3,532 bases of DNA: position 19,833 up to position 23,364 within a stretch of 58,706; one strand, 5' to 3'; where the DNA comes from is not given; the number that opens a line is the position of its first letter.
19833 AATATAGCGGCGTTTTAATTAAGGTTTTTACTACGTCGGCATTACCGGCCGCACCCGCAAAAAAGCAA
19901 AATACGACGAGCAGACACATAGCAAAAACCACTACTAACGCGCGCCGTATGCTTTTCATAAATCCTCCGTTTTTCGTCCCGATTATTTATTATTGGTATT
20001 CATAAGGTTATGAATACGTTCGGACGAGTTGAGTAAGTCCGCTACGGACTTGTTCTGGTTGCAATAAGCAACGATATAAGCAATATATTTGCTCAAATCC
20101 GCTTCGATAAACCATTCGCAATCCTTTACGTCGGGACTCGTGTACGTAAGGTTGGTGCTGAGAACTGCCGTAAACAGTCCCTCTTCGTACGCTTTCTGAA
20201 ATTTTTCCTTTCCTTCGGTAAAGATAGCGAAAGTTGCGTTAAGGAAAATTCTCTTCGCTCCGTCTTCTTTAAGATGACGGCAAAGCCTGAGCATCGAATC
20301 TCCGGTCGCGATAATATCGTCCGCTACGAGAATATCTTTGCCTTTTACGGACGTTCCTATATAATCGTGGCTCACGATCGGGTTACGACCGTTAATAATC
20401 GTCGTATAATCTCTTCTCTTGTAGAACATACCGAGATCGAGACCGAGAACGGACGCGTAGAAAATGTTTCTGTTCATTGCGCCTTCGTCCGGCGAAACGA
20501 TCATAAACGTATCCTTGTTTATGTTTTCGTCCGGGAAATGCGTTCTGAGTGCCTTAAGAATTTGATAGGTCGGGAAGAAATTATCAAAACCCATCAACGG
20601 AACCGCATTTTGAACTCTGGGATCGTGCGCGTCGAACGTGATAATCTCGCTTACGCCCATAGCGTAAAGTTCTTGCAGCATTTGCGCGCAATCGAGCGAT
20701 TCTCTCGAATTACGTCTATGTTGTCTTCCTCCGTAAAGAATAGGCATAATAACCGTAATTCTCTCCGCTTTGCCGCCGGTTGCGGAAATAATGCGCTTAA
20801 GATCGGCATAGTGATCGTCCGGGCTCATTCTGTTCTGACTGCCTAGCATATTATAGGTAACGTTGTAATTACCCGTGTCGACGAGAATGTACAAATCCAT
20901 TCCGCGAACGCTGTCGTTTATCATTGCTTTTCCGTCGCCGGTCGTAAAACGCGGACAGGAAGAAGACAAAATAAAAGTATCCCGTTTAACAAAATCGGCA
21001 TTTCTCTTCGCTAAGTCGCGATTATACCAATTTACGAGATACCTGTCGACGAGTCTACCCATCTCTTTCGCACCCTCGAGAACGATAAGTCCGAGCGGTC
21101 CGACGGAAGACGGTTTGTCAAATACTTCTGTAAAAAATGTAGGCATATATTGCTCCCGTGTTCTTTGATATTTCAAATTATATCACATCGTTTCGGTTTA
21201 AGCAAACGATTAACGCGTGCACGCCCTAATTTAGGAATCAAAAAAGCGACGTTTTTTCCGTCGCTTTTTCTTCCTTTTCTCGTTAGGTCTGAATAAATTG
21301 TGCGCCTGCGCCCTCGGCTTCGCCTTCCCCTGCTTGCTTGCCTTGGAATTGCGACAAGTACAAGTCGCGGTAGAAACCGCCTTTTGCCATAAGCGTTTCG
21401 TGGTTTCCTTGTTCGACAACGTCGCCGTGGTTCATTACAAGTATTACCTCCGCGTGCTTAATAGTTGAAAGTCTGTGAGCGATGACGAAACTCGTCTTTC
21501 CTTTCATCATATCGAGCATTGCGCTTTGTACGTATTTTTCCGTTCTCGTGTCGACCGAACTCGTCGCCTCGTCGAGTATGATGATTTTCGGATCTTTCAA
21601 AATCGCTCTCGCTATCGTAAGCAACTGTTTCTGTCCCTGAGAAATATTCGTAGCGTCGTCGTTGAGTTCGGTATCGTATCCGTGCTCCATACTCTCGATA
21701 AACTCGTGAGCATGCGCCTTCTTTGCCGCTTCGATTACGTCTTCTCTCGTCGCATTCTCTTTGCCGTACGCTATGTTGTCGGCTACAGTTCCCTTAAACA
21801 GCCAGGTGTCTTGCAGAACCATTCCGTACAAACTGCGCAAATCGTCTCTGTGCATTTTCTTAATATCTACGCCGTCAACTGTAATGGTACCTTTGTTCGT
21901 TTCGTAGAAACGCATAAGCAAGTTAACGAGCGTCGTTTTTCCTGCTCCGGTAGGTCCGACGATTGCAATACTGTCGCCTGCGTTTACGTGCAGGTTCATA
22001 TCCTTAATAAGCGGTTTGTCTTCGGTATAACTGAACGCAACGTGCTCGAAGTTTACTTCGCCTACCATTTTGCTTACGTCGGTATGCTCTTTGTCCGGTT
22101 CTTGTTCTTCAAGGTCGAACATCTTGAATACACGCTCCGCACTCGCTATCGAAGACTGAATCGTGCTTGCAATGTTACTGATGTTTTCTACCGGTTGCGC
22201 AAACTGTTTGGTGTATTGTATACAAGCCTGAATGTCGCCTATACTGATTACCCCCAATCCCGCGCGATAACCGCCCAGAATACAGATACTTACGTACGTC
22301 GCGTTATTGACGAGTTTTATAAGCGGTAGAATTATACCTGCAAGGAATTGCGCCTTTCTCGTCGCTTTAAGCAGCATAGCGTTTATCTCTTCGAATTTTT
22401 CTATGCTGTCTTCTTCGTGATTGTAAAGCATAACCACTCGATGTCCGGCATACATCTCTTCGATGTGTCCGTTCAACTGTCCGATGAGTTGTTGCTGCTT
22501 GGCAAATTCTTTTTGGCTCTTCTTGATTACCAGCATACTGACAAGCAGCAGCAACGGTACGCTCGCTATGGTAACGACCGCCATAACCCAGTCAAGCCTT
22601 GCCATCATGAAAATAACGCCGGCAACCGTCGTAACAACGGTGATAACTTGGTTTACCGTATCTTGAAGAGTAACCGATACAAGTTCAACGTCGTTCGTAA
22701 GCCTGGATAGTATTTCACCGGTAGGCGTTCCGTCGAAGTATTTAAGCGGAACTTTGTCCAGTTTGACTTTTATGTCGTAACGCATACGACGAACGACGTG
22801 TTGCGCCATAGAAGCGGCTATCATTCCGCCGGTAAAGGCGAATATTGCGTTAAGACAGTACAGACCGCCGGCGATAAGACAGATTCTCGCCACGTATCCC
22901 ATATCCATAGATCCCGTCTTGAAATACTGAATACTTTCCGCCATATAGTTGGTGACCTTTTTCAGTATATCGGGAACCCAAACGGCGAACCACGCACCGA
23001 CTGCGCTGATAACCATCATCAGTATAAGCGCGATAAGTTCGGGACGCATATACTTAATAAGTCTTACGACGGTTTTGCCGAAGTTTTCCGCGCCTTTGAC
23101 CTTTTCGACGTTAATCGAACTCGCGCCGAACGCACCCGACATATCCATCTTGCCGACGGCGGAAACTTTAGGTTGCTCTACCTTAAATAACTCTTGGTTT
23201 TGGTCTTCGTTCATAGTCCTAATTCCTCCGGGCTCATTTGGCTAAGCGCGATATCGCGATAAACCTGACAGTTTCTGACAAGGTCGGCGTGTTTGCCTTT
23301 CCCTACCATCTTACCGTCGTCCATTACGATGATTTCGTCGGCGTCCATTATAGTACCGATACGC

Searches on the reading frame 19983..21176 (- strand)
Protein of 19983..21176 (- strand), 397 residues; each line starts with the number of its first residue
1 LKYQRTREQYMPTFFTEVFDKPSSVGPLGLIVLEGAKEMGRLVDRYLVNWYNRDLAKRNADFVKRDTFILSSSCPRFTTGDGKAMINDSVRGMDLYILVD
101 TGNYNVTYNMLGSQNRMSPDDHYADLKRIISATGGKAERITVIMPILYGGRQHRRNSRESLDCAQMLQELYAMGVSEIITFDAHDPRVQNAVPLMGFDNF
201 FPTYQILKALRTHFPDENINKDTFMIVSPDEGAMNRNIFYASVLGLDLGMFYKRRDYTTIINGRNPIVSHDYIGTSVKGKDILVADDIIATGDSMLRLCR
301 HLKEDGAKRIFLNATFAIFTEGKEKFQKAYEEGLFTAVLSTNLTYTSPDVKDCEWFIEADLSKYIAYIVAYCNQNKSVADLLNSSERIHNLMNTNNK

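Call 46: search_protein_families(library=pfam, proteins=[window:19983-21176:-], max_evalue=0.001)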
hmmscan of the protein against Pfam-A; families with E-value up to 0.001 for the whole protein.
window:19983-21176:- (397 aa): 3 families
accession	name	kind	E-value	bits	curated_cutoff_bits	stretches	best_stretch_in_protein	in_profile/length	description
PF13793.12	Pribosyltran_N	-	5e-14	52.6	25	1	66-174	21-117/117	N-terminal domain of ribose phosphate pyrophosphokinase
PF00156.33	Pribosyltran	-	5.9e-12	45.6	26.3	1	219-312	26-120/158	Phosphoribosyl transferase domain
PF14572.12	Pribosyl_synth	-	2.5e-05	24.7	27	1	276-381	80-182/184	Phosphoribosyl synthetase-associated domain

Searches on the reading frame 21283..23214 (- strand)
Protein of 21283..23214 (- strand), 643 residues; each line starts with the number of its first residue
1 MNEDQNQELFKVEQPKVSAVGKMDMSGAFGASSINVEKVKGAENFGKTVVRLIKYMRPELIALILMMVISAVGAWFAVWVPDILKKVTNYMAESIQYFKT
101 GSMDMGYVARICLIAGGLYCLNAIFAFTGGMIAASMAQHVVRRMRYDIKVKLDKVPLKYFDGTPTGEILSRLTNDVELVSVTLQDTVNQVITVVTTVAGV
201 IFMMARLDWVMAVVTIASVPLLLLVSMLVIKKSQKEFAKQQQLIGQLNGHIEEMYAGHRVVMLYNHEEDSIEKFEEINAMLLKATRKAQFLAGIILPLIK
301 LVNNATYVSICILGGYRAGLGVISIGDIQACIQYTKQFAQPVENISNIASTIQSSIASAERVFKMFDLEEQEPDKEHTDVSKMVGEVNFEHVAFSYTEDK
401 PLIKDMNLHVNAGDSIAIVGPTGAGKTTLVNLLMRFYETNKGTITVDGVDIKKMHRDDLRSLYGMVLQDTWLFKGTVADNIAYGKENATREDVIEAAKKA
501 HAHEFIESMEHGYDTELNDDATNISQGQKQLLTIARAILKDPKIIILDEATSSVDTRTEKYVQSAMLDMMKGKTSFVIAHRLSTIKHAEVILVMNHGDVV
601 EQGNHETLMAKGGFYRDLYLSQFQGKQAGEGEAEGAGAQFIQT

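Call 46: search_protein_families(library=pfam, proteins=[window:21283-23214:-], max_evalue=0.001)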
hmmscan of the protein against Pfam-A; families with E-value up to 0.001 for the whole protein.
window:21283-23214:- (643 aa): 5 families
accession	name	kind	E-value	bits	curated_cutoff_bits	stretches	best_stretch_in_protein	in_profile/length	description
PF00664.28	ABC_membrane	-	2e-45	156.1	28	1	63-342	1-274/274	ABC transporter transmembrane region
PF00005.33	ABC_tran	-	4.7e-32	111.9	25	1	404-552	2-137/137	ABC transporter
PF00004.35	AAA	-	6.4e-06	27.1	21.2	1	418-576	3-98/131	ATPase family associated with various cellular activities (AAA)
PF13401.12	AAA_22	-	2e-05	25.4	27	1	415-550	7-93/130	AAA domain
PF06414.18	Zeta_toxin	-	0.00045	20.1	22.3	0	415-516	18-125/199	Zeta toxin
